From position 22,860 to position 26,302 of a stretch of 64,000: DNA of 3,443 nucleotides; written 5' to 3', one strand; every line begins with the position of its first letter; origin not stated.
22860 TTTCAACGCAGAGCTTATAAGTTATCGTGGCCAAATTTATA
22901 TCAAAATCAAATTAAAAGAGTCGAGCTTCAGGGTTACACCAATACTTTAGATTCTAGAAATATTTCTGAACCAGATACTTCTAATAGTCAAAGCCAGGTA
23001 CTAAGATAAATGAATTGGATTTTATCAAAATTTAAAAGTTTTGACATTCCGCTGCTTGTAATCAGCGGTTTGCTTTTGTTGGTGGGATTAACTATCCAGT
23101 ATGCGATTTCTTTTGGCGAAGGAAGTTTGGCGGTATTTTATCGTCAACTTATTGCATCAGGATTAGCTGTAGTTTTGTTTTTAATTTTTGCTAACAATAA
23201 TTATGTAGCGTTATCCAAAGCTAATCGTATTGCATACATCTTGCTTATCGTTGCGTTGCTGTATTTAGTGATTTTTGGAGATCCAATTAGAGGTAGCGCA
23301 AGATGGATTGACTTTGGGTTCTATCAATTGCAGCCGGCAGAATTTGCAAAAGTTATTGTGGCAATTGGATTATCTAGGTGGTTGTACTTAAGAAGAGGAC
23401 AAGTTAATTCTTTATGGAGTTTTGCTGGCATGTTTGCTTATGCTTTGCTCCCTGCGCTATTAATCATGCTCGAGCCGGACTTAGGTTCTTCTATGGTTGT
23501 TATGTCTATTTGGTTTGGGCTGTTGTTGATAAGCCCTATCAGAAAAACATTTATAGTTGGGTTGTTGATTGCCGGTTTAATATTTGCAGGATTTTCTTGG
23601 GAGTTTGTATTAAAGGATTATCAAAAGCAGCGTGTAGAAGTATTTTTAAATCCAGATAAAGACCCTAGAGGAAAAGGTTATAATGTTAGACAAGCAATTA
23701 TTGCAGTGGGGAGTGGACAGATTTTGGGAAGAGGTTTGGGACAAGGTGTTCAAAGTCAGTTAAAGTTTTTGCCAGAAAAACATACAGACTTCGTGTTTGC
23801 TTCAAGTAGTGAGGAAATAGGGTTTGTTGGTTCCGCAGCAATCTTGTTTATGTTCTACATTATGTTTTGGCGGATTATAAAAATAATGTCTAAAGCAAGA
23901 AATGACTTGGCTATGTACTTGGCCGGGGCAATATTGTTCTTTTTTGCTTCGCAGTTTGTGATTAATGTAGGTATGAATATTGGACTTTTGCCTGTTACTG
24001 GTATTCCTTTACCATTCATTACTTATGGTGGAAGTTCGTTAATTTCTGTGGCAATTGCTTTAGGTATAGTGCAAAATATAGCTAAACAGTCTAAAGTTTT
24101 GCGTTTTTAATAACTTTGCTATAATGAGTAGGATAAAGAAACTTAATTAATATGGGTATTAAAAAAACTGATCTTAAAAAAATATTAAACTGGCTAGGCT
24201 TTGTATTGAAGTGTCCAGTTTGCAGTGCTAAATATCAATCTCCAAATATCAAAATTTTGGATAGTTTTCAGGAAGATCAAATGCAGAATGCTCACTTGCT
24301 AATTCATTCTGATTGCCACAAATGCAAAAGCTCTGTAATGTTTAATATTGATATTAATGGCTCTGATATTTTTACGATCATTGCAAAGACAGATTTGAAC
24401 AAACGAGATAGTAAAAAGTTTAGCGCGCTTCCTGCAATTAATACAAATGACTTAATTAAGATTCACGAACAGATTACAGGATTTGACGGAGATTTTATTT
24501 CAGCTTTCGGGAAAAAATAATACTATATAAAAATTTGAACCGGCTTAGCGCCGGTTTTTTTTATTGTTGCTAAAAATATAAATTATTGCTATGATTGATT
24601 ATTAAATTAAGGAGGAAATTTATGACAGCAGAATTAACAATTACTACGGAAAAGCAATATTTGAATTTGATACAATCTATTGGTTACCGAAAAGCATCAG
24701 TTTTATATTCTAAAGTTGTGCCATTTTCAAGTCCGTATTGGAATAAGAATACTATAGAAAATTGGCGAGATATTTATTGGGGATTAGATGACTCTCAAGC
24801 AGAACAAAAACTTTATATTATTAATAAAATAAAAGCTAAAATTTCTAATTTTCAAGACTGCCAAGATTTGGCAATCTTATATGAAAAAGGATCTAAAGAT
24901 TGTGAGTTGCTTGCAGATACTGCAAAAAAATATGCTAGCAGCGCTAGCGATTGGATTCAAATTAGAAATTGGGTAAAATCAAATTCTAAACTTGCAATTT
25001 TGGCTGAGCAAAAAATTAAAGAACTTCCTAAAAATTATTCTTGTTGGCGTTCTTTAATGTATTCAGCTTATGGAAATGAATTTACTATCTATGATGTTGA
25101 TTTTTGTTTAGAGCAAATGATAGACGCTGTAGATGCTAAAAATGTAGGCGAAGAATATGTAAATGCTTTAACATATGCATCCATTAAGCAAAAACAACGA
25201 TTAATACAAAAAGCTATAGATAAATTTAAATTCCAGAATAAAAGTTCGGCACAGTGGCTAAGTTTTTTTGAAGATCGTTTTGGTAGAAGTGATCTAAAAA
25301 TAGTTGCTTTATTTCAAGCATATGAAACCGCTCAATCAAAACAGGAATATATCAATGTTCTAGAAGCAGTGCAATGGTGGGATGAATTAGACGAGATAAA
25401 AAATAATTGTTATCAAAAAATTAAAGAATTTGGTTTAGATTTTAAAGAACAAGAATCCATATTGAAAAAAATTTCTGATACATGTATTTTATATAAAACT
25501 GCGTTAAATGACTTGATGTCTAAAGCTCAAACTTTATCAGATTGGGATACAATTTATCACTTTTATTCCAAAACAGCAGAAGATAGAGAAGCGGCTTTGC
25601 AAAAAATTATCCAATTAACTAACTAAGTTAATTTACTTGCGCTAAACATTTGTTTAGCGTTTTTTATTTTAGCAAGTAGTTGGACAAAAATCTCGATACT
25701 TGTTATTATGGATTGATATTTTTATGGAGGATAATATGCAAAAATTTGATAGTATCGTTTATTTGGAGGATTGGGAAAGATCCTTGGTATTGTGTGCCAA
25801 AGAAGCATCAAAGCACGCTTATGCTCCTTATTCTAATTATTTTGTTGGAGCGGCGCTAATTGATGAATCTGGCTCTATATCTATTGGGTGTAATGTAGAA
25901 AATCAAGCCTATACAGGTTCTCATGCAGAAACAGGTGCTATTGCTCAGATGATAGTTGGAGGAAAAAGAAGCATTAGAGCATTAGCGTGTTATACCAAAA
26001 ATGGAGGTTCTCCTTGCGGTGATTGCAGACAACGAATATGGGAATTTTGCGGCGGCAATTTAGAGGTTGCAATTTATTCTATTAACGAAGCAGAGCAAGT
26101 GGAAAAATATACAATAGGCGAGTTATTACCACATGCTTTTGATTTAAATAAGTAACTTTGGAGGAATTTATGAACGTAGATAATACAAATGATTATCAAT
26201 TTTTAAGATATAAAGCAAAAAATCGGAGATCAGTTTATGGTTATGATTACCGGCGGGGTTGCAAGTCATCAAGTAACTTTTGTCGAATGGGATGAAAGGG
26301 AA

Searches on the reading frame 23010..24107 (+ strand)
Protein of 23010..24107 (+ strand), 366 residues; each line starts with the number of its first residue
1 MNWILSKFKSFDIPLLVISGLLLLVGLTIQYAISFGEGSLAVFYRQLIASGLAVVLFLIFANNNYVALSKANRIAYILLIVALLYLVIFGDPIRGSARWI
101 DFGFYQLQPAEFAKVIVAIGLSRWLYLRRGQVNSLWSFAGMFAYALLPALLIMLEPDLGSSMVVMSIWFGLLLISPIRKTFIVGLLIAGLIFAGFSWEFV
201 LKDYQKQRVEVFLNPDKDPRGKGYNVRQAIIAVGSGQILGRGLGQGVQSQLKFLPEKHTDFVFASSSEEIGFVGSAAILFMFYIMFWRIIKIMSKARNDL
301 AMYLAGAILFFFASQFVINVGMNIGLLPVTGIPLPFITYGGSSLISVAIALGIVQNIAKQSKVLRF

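Call 60: search_protein_families(library=pfam, proteins=[window:23010-24107:+], max_evalue=0.001)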
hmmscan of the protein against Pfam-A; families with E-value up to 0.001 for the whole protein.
window:23010-24107:+ (366 aa): 1 family
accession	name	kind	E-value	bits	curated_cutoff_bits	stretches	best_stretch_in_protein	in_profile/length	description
PF01098.24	FTSW_RODA_SPOVE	-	1.1e-87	294.8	26.4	1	15-362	10-355/356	Cell cycle protein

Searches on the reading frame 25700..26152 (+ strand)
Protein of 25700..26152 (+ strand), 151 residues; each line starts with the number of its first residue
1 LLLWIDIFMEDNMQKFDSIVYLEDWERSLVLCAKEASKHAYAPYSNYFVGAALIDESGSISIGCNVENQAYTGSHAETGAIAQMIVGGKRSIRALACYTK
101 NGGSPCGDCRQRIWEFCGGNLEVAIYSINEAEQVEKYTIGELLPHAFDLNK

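Call 60: search_protein_families(library=pfam, proteins=[window:25700-26152:+], max_evalue=0.001)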
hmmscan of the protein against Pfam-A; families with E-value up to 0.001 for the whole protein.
window:25700-26152:+ (151 aa): 2 families
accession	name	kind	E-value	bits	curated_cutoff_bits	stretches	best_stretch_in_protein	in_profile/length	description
PF00383.29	dCMP_cyt_deam_1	-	3.5e-14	53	25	1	25-117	3-94/102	Cytidine and deoxycytidylate deaminase zinc-binding region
PF08211.18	dCMP_cyt_deam_2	-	3e-08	34.4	25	1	24-89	40-105/130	Cytidine and deoxycytidylate deaminase zinc-binding region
